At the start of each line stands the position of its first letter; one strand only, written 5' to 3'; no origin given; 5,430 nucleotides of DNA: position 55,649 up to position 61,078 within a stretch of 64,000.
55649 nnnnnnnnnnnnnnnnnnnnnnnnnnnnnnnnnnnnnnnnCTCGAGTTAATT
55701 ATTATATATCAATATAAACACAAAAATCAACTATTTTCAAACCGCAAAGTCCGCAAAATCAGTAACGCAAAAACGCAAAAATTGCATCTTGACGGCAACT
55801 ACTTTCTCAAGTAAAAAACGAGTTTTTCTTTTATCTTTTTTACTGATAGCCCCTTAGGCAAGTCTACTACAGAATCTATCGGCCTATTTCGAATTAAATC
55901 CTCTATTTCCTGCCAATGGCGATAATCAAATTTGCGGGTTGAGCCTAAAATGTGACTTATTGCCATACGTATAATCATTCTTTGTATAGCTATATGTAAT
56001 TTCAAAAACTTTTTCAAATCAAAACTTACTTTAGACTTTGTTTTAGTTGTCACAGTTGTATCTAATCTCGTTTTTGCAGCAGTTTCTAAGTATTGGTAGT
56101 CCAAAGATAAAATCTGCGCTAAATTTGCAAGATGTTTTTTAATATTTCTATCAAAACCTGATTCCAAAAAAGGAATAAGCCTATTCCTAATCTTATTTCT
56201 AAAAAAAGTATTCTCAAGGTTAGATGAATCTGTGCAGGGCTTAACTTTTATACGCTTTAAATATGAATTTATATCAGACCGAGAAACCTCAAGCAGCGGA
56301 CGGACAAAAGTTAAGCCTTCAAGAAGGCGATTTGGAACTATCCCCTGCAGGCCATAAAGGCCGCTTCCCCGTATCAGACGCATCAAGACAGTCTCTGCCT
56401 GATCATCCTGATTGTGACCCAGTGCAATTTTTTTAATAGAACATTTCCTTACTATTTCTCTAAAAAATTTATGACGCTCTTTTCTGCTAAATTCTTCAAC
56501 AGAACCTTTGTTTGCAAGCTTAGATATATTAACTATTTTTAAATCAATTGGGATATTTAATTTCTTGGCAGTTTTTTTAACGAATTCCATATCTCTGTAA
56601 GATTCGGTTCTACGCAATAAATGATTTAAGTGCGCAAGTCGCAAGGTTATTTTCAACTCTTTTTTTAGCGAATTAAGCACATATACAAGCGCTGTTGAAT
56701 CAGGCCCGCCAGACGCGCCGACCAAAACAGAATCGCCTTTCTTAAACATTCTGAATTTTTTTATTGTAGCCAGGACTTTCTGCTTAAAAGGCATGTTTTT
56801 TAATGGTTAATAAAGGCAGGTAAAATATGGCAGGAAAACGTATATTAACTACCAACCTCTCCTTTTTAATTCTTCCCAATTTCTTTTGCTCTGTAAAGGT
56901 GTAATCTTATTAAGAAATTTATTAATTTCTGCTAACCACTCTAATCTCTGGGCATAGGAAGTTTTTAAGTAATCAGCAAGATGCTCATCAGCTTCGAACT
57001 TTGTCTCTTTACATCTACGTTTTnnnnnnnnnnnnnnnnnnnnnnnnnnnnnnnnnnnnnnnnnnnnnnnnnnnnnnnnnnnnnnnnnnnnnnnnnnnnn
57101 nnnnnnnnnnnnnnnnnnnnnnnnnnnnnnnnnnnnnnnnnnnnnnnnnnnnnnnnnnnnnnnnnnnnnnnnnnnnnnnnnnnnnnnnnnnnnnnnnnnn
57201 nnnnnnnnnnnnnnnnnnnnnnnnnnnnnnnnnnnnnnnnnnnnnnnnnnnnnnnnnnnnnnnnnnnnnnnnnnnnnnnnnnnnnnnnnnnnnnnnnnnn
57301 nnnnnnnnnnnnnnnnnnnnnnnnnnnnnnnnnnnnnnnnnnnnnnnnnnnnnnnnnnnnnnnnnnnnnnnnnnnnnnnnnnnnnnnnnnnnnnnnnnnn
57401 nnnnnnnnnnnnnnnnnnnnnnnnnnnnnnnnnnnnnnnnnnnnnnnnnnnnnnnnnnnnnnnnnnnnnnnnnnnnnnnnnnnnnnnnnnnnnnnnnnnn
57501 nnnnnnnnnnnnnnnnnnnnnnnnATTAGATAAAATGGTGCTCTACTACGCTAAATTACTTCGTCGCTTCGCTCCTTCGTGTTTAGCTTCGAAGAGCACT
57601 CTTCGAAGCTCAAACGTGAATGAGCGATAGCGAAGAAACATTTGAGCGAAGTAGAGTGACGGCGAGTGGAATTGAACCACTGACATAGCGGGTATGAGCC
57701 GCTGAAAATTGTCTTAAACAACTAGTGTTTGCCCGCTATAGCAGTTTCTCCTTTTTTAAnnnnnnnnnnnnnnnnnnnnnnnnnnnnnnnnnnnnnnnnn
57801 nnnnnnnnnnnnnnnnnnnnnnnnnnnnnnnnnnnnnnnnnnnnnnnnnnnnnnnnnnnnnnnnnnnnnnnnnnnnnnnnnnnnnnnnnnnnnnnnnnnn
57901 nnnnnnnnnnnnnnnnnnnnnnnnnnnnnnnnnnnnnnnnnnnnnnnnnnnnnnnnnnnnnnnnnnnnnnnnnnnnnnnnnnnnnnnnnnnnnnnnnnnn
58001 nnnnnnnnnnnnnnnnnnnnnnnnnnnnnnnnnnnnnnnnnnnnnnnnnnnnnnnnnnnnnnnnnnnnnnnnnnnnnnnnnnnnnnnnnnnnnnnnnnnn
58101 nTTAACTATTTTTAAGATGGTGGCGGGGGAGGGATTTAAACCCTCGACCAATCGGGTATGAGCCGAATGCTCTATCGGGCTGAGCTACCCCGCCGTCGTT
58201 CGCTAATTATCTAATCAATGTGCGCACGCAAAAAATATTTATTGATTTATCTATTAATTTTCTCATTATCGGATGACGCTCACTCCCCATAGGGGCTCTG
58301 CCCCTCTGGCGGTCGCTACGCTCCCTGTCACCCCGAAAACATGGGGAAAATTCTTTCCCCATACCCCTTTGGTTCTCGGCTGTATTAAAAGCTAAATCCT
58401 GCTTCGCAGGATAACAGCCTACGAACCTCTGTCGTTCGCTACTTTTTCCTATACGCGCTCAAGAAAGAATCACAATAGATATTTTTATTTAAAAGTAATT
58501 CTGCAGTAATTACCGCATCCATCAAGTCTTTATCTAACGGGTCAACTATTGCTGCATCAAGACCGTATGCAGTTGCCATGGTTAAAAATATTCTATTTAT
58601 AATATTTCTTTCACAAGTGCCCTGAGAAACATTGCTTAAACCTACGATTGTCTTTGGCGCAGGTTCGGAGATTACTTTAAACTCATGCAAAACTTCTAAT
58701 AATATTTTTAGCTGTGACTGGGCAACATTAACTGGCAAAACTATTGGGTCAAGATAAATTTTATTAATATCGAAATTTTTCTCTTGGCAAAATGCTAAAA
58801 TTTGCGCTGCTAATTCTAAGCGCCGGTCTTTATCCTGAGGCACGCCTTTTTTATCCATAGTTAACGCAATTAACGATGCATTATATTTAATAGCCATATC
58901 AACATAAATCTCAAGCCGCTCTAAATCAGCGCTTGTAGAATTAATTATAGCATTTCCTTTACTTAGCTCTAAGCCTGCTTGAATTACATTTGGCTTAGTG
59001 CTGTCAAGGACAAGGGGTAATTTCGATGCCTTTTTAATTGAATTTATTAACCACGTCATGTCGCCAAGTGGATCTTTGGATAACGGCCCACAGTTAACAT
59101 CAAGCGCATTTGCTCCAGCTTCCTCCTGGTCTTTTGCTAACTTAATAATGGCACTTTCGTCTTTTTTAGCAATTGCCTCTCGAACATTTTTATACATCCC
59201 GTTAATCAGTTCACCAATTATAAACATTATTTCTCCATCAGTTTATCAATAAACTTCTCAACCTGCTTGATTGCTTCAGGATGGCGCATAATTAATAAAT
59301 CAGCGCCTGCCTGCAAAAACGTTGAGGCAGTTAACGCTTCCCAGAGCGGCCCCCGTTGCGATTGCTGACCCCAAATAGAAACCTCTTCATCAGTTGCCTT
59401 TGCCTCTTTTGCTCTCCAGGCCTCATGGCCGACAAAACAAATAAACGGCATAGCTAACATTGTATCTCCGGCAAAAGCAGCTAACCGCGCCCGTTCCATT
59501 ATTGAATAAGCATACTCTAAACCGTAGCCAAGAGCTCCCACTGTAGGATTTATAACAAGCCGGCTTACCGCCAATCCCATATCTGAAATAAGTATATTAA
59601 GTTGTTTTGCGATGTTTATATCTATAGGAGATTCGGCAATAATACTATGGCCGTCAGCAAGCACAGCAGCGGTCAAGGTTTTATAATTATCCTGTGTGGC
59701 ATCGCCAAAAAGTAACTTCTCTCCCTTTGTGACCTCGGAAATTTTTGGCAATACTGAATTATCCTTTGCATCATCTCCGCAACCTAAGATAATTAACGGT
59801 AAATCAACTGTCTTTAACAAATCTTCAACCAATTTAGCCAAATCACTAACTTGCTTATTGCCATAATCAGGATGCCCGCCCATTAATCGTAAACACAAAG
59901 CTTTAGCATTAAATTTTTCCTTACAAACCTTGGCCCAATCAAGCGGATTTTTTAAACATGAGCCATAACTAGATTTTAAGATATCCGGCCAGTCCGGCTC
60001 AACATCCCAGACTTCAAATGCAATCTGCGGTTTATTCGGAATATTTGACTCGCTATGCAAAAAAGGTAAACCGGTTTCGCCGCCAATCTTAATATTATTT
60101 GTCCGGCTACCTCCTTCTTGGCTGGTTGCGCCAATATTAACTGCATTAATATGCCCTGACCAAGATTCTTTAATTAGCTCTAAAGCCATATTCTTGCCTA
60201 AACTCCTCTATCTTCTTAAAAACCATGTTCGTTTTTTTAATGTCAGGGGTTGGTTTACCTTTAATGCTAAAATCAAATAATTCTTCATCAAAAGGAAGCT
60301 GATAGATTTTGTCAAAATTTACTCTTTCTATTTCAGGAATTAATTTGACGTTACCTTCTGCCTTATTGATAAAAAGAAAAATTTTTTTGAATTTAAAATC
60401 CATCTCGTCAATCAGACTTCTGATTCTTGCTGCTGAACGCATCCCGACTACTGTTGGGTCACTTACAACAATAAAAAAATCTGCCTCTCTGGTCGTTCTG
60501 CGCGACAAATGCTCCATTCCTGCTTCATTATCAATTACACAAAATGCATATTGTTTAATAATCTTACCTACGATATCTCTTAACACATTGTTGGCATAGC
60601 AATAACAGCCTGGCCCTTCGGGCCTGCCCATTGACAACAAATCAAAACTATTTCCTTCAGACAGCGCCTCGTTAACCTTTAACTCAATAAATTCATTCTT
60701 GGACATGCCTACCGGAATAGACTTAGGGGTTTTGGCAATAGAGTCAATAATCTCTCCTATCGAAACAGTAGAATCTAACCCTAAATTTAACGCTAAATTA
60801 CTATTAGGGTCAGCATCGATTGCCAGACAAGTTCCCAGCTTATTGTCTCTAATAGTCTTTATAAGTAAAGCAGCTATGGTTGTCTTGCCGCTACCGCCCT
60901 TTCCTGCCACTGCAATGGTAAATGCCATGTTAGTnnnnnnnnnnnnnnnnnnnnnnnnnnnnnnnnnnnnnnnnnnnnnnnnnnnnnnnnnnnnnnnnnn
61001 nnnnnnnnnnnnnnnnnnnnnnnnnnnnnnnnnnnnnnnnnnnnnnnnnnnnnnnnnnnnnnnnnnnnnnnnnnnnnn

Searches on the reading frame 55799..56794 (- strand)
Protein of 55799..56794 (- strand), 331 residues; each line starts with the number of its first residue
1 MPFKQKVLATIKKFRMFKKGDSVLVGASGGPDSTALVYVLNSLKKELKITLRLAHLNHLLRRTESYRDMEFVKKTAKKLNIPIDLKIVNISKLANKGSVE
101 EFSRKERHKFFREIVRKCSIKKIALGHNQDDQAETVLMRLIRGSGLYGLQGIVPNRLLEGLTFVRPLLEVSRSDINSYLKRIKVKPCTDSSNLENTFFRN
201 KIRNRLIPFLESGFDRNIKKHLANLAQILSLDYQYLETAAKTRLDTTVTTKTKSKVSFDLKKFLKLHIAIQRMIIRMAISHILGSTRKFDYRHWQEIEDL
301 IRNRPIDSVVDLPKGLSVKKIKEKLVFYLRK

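Call 59: search_protein_families(library=pfam, proteins=[window:55799-56794:-], max_evalue=0.00001)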
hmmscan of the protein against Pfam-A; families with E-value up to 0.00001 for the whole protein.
window:55799-56794:- (331 aa): 1 family
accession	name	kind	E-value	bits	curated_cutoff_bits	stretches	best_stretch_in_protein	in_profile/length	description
PF01171.26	ATP_bind_3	-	1.4e-51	175.3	27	1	23-204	2-181/182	PP-loop family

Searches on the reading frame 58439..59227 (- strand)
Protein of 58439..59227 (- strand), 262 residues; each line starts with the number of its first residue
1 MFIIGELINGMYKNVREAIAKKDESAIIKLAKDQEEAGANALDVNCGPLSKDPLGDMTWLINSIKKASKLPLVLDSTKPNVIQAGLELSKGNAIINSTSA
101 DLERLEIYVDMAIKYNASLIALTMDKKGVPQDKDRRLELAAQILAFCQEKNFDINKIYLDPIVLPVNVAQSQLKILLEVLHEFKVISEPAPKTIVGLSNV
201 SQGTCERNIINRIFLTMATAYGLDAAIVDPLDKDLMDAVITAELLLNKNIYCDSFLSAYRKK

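Call 59: search_protein_families(library=pfam, proteins=[window:58439-59227:-], max_evalue=0.00001)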
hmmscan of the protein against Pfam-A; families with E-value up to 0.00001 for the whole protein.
window:58439-59227:- (262 aa): 2 families
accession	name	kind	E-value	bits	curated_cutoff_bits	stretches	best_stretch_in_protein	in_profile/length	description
PF00809.28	Pterin_bind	-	2.3e-20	73.7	25.5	1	19-229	16-244/244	Pterin binding enzyme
PF03599.22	CdhD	-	5.5e-06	25.8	24.8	1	35-165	66-180/387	CO dehydrogenase/acetyl-CoA synthase delta subunit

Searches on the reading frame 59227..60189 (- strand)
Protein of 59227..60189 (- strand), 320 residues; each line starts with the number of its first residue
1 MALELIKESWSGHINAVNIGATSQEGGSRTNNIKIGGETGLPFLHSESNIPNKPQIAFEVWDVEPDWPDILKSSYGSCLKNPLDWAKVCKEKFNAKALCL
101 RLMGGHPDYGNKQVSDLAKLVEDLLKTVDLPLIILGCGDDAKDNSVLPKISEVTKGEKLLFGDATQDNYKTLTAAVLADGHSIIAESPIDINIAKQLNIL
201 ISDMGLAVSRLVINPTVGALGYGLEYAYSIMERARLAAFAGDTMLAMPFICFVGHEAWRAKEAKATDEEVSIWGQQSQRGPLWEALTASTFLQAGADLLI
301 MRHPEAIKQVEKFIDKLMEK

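Call 59: search_protein_families(library=pfam, proteins=[window:59227-60189:-], max_evalue=0.00001)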
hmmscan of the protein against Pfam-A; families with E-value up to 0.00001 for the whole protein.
window:59227-60189:- (320 aa): 1 family
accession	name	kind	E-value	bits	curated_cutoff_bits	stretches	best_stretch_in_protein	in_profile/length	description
PF03599.22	CdhD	-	1.1e-37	130.2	24.8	1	27-305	5-244/387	CO dehydrogenase/acetyl-CoA synthase delta subunit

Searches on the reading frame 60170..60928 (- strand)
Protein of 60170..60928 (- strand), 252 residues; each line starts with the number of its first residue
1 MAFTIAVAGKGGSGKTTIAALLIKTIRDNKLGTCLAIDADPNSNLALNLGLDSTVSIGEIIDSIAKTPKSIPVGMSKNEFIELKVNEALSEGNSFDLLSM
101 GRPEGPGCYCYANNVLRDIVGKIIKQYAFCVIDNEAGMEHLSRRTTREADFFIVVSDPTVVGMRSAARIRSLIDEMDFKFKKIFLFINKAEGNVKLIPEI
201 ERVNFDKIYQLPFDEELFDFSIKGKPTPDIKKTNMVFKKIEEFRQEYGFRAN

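Call 59: search_protein_families(library=pfam, proteins=[window:60170-60928:-], max_evalue=0.00001)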
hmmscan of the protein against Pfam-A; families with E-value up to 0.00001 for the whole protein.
window:60170-60928:- (252 aa): 2 families
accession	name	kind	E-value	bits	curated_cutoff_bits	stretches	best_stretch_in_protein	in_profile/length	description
PF01656.29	CbiA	-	7.7e-11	42.5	25.4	1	5-226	2-124/125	CobQ/CobB/MinD/ParA nucleotide binding domain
PF13614.12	AAA_31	-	3.6e-10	40.5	27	1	5-177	4-168/177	AAA domain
